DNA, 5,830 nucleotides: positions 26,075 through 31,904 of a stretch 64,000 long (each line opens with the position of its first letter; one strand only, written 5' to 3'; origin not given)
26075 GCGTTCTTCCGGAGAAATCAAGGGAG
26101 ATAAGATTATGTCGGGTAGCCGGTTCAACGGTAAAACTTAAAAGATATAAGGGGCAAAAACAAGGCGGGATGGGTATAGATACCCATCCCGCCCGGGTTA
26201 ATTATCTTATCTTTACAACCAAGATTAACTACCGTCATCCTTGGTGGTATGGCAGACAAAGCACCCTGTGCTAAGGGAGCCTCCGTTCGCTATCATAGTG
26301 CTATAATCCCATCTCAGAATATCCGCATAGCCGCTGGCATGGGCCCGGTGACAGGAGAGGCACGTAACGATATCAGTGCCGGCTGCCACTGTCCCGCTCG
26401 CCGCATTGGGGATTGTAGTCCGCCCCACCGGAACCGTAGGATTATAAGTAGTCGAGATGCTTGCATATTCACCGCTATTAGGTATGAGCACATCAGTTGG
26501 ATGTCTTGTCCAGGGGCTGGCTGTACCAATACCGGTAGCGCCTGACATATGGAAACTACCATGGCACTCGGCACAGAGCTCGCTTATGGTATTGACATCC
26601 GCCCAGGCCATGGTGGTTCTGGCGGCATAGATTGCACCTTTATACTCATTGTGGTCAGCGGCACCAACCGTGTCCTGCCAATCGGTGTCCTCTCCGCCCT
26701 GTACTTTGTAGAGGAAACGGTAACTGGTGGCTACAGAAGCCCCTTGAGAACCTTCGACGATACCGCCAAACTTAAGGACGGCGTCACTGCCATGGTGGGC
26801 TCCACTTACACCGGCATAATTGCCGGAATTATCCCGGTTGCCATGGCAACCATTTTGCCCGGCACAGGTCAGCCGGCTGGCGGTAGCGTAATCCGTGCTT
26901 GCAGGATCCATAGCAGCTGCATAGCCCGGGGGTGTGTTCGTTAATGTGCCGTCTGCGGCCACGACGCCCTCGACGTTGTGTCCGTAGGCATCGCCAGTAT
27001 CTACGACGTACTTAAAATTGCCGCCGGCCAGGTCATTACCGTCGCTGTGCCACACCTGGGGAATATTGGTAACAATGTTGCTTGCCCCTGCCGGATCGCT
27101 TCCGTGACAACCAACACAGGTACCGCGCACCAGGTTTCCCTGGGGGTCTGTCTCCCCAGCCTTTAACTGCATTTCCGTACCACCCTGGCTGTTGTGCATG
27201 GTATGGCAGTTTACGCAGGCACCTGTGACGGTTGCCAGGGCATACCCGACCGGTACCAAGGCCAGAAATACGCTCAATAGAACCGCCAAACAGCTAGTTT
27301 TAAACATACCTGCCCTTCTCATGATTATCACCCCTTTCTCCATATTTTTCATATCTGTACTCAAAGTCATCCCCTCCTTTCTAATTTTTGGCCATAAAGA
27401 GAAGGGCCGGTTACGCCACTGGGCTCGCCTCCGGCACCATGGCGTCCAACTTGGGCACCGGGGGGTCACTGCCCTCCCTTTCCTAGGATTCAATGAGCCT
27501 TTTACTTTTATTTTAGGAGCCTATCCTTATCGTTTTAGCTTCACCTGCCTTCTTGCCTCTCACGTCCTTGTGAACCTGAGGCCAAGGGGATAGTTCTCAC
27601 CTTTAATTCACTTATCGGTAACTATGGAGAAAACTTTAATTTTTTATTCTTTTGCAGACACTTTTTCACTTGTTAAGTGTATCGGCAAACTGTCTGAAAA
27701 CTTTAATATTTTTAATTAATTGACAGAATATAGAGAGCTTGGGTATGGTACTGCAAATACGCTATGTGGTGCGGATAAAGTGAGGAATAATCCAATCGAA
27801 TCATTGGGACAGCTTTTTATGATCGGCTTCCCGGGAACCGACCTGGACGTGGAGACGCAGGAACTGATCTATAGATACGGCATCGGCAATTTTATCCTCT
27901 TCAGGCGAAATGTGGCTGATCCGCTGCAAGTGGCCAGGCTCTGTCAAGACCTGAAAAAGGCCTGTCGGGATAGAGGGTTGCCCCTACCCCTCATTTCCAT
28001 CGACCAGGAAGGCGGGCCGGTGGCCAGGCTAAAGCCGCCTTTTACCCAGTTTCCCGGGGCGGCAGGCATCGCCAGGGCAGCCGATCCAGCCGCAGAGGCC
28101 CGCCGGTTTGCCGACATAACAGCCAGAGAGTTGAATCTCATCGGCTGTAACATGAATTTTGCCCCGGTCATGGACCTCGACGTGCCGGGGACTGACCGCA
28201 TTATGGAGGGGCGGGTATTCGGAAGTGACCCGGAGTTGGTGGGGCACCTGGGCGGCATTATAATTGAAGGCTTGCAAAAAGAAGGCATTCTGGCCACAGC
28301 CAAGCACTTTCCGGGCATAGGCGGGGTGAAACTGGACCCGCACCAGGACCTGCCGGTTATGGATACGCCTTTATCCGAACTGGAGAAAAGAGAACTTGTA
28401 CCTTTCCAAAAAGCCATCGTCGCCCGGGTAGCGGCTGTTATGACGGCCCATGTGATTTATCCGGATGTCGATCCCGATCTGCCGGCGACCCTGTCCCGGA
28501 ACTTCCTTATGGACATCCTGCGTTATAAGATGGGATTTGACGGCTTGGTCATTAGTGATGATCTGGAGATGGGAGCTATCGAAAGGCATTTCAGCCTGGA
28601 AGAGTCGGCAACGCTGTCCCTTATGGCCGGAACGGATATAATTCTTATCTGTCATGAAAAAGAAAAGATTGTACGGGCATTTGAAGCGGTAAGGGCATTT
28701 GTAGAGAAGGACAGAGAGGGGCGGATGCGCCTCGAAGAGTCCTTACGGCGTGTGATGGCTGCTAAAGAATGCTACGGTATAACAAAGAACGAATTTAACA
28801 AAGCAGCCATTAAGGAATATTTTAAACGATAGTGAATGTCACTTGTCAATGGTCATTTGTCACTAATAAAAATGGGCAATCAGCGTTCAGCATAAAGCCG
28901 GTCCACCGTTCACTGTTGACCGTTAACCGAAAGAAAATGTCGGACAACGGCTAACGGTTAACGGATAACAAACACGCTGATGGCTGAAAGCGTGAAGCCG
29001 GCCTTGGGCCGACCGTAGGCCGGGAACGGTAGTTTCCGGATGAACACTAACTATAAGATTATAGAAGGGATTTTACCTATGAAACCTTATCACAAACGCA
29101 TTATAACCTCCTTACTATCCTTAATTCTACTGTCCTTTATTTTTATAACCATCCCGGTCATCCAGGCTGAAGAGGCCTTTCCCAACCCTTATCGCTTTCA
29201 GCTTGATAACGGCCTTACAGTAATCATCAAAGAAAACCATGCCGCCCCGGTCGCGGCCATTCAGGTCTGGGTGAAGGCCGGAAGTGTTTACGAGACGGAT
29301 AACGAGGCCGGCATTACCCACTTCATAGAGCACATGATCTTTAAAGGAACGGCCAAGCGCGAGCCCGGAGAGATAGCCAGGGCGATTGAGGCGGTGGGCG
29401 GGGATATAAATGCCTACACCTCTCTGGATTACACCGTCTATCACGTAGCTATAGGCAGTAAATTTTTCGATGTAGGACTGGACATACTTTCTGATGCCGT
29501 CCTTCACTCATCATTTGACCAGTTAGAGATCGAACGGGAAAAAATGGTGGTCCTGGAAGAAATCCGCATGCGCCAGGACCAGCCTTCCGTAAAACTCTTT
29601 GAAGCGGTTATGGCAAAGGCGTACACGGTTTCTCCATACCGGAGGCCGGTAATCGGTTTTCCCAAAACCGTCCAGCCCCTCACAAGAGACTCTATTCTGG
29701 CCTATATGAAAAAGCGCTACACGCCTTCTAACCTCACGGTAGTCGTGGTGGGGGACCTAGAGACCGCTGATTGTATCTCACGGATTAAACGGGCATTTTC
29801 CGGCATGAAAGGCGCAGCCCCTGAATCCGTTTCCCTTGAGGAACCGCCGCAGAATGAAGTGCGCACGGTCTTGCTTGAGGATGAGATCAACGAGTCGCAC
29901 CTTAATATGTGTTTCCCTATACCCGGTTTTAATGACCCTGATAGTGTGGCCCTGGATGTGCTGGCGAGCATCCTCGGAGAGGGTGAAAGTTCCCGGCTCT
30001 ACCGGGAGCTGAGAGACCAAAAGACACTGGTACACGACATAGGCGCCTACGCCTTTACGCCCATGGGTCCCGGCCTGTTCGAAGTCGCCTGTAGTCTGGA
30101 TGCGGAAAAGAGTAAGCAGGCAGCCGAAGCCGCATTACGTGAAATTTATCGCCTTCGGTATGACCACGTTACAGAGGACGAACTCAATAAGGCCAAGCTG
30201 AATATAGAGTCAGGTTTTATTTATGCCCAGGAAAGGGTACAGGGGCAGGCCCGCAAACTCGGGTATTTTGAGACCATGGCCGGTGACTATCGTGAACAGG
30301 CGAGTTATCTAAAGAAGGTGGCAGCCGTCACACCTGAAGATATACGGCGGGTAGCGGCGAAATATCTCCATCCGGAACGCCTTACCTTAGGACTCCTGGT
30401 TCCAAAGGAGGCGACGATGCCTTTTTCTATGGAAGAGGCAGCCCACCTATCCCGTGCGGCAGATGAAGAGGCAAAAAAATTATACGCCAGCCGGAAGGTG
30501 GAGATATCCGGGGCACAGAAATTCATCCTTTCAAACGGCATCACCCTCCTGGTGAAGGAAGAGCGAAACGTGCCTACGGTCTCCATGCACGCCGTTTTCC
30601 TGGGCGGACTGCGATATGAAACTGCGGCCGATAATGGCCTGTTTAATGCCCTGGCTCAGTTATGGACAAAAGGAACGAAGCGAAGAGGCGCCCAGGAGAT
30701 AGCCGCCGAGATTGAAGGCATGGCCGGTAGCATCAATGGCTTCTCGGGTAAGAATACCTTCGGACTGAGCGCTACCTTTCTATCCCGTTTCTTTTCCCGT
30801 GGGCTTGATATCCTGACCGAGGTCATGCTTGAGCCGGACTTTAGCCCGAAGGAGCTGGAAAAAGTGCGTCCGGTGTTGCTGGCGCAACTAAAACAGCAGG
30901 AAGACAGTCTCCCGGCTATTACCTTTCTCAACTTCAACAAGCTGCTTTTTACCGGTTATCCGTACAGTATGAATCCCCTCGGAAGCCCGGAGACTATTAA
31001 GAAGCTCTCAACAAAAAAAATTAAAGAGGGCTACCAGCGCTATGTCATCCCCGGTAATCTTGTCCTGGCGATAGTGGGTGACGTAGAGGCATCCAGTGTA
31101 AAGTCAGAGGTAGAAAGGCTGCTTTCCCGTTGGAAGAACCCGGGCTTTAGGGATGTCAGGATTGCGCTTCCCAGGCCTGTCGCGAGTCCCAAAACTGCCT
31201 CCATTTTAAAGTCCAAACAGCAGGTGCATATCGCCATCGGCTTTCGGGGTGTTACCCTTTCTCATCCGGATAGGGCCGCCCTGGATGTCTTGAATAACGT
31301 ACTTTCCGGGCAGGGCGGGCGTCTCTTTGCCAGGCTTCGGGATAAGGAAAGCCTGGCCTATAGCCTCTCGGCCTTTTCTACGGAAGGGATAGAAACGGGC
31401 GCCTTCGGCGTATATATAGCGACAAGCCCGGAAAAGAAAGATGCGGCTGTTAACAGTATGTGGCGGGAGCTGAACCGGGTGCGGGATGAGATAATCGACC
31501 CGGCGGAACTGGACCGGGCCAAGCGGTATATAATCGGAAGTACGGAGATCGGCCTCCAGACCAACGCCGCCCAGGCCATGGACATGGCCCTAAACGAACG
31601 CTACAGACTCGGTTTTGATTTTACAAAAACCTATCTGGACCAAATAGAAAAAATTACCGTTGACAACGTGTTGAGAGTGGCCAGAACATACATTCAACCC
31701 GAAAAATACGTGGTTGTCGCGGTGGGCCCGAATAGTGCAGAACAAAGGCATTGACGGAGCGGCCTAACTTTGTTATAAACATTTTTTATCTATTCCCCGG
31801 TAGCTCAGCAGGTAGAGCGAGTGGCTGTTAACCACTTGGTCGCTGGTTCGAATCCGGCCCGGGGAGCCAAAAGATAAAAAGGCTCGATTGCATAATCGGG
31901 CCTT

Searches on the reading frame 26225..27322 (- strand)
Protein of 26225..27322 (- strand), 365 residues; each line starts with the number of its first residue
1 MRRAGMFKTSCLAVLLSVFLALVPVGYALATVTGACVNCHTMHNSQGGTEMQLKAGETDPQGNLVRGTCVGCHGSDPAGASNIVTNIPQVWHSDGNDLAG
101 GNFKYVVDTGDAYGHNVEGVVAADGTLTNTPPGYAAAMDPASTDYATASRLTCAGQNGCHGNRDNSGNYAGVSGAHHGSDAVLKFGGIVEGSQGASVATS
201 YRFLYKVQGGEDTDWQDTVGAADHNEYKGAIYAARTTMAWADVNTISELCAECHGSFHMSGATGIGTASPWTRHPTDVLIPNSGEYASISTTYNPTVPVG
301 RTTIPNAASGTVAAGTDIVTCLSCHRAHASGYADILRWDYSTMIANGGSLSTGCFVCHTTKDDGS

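Call 4: search_protein_families(library=pfam, proteins=[window:26225-27322:-], max_evalue=1)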
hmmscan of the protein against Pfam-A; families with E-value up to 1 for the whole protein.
window:26225-27322:- (365 aa): 9 families
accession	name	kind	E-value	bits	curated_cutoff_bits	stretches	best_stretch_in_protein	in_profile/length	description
PF09699.15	Paired_CXXCH_1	-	9.4e-09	35.3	20.6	2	321-362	9-40/41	Doubled CXXCH motif (Paired_CXXCH_1)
PF03264.19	Cytochrom_NNT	-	3.8e-06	27.2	24.1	1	11-75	14-74/174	NapC/NirT cytochrome c family, N-terminal region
PF22113.1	Mtrc-MtrF_II-IV_dom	-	1.5e-05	25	30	2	29-76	116-166/176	Outer membrane cytochrome MtrC/MtrF-like, domains II/IV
PF02085.21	Cytochrom_CIII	-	0.0021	18.8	22.9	1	34-75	47-84/101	Class III cytochrome C family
PF00034.26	Cytochrom_C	-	0.0041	18.8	21.3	1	68-139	11-71/90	Cytochrome c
PF10572.14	UPF0556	-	0.02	15.3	25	1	186-231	6-52/123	UPF0556 domain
PF21592.3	Bc2l-C_N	-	0.073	13.8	27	1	79-112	31-64/123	Bc2l-C, N-terminal domain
PF14537.11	Cytochrom_c3_2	-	0.23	12.4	25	0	35-75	8-35/79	Cytochrome c3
PF02591.20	Zn_ribbon_9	-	0.24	12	29.1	1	301-326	6-31/33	C4-type zinc ribbon domain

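Call 5: search_protein_families(library=ncbifam, proteins=[window:26225-27322:-], max_evalue=1)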
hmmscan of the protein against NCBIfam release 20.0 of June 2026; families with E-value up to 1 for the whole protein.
window:26225-27322:- (365 aa): 11 families
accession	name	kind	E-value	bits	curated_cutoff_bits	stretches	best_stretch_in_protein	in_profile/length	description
TIGR01904.2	GSu_C4xC__C2xCH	domain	0.00039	20.1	27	2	30-83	18-66/73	CxxxxCH/CxxCH domain c-type cytochrome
TIGR01905.1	paired_CXXCH_1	subfamily_domain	0.0005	19.9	25.2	2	321-360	9-38/41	doubled CXXCH domain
NF008659.0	PRK11659.1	equivalog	0.00055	19.7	184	2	318-361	75-120/188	cytochrome c nitrite reductase pentaheme subunit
TIGR03153.1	cytochr_NrfH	equivalog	0.0035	17.4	134.2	1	16-74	11-60/138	cytochrome c nitrite reductase small subunit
NF005726.0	PRK07544.1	equivalog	0.0057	15.8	396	1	309-347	156-194/295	branched-chain amino acid aminotransferase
NF041028.1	decahem_GSU2203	exception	0.0059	15.8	325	0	35-58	127-148/317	GSU2203 family decaheme c-type cytochrome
TIGR03146.1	cyt_nit_nrfB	equivalog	0.023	15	166.6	0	35-75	13-49/145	cytochrome c nitrite reductase pentaheme subunit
NF045774.1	cytochro_C551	exception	0.034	14.1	118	1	25-81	10-62/110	cytochrome c551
TIGR04315.1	octaheme_Shew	subfamily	0.038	13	375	1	35-79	189-232/440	tetrathionate reductase family octaheme c-type cytochrome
TIGR03508.1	decahem_SO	subfamily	0.053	13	192.2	0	319-360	144-176/258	DmsE family decaheme c-type cytochrome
NF011606.0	PRK15032.1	equivalog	0.23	10.5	455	1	20-74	32-82/390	pentaheme c-type cytochrome TorC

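Call 47: find_homologous_proteins(query=window:26225-27322:-)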
Query window:26225-27322:- (365 aa): 3251 proteins with E <= 0.001 among 8000 candidates; the best 120 are listed.
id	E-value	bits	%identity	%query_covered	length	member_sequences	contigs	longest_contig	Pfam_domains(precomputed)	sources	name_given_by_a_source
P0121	1.8e-246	835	100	100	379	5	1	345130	PF09699.16,PF03264.20,PF22113.2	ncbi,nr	ncbi:MAG: cytochrome c3 family protein [Thermodesulfobacteriota bacterium]|nr:cytochrome c3 family p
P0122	4.1e-237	804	96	100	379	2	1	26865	PF09699.16,PF14522.12,PF22113.2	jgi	-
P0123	5.9e-226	767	92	100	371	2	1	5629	PF09699.16,PF03264.20,PF22113.2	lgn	-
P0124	2.4e-219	746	88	100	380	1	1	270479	PF09699.16,PF22113.2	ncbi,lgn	ncbi:MAG: cytochrome c3 family protein [Thermodesulfobacteriota bacterium]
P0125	6.5e-212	721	86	100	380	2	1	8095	PF09699.16,PF22113.2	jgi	jgi:hypothetical protein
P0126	6.1e-210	715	87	100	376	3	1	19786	PF09699.16,PF03264.20,PF14522.12,PF22113.2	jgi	jgi:hypothetical protein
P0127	8.6e-193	658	80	99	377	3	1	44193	PF09699.16,PF22113.2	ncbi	ncbi:MAG: cytochrome c3 family protein [Thermodesulfobacteriota bacterium]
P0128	1.7e-192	657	80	99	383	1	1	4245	PF09699.16,PF14522.12,PF22113.2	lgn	-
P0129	4.9e-191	652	82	96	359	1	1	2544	PF09699.16,PF14522.12,PF22113.2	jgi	-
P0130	6.3e-150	517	67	96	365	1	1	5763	PF09699.16,PF22113.2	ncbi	-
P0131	1.0e-143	497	66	96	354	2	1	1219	PF09699.16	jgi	-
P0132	7.6e-136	471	60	98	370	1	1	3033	PF09699.16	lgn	-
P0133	3.2e-133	462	58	99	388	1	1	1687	PF09699.16,PF14522.12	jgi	-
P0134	8.3e-133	461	62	96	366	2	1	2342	PF09699.16,PF22113.2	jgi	-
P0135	5.8e-132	458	59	99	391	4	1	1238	PF09699.16,PF14522.12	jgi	jgi:predicted CXXCH cytochrome family protein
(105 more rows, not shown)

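Call 50: find_encoding_contigs(protein=P0121, flank=10000, max_places=3)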
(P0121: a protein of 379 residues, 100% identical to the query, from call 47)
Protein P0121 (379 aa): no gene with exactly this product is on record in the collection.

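Call 58: search_solved_structures(query=A3, max_evalue=1, show_alignments=1)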
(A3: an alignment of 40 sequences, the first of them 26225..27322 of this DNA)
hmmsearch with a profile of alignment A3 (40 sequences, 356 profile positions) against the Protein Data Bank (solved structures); distinct sequences matched with E-value up to 1: 8.
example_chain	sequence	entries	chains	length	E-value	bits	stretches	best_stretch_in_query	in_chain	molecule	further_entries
6ef8_A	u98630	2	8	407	2e-14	56.7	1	28-340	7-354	C-type cytochrome OmcS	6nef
4wjy_A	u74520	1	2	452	0.0024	20.3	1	237-354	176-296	Cytochrome c-552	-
1gu6_A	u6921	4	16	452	0.003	19.9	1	237-354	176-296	CYTOCHROME C552 | Cytochrome c-552 | Cytochrome c nitrite reductase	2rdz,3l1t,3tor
2rf7_A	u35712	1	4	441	0.0032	19.8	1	237-354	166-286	Cytochrome c-552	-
3ubr_A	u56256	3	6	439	0.014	17.7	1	238-353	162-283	Cytochrome c-552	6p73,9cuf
3vrd_A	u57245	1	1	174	0.17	14.1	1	53-136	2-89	Flavocytochrome c heme subunit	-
7tfs_A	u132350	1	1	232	0.26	13.5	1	25-101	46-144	Cytochrome c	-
1fcd_C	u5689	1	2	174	0.82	11.9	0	53-138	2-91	FLAVOCYTOCHROME C SULFIDE DEHYDROGENASE (CYTOCHROME SUBUNIT)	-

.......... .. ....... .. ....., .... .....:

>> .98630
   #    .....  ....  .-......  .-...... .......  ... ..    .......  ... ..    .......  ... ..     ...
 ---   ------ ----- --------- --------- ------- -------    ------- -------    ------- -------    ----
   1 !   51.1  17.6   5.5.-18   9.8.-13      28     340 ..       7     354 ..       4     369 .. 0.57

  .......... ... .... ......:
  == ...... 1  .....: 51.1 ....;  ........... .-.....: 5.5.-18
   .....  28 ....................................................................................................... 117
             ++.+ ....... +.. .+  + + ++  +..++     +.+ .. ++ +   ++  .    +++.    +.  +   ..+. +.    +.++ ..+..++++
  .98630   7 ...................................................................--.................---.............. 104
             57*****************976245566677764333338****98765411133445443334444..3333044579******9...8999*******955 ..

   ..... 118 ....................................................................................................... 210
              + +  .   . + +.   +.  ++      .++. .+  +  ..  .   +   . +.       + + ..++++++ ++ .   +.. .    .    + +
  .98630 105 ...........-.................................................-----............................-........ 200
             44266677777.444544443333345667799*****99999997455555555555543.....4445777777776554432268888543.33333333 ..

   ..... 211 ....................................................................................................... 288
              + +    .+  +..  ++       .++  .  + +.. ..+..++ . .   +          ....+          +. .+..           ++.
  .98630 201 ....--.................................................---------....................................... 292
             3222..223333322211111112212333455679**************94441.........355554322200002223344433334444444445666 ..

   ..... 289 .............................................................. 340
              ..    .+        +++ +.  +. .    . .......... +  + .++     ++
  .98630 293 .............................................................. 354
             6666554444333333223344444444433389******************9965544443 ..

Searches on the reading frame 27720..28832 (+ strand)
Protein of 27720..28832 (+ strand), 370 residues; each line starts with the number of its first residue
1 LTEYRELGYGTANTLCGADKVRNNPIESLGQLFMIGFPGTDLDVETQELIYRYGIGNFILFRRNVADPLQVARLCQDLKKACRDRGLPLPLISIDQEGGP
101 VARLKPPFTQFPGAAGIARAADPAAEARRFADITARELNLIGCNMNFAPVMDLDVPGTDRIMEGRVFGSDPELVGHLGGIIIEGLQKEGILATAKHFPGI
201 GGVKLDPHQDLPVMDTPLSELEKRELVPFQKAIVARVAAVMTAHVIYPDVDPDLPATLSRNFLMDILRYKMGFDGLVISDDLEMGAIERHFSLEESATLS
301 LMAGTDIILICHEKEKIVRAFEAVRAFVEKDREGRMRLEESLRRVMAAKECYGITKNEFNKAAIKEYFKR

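Call 18: search_protein_families(library=pfam, proteins=[window:27720-28832:+], max_evalue=0.001)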
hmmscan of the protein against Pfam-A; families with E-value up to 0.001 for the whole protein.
window:27720-28832:+ (370 aa): 1 family
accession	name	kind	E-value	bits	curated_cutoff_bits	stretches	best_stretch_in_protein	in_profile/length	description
PF00933.27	Glyco_hydro_3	-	1.6e-78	264.8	27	1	28-346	5-314/316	Glycosyl hydrolase family 3 N terminal domain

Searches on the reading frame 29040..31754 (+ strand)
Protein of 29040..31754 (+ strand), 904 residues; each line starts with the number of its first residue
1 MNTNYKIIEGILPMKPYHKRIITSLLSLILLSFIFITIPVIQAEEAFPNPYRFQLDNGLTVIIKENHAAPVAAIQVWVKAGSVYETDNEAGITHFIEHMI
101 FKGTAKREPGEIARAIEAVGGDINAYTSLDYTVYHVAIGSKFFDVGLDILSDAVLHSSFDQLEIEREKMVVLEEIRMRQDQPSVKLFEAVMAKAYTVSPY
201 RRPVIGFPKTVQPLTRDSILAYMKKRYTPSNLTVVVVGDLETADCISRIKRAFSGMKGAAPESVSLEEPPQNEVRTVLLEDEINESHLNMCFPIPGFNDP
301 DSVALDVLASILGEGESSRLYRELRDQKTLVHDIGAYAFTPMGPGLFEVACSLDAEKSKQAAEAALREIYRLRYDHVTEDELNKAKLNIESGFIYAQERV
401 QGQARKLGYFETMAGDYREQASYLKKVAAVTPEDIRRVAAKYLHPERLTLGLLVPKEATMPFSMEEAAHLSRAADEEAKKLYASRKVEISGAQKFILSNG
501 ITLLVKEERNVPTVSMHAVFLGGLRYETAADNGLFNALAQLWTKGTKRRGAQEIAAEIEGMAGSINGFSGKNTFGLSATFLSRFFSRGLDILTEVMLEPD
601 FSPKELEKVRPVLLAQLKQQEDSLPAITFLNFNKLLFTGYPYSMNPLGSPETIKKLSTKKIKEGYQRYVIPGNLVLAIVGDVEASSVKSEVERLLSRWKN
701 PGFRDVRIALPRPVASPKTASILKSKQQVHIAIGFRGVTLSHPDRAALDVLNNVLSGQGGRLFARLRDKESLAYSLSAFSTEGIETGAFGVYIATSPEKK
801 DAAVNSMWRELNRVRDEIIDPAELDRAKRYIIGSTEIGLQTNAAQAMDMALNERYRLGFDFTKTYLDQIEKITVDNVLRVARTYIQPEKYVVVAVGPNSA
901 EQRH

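Call 18: search_protein_families(library=pfam, proteins=[window:29040-31754:+], max_evalue=0.001)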
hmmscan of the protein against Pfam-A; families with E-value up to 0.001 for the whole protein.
window:29040-31754:+ (904 aa): 2 families
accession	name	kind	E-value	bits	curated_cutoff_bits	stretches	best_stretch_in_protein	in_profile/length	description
PF05193.26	Peptidase_M16_C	-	5.1e-80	268.1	23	2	214-387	2-179/181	Peptidase M16 inactive domain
PF00675.25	Peptidase_M16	-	4.8e-55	186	22.3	2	61-205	2-146/149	Insulinase (Peptidase family M16)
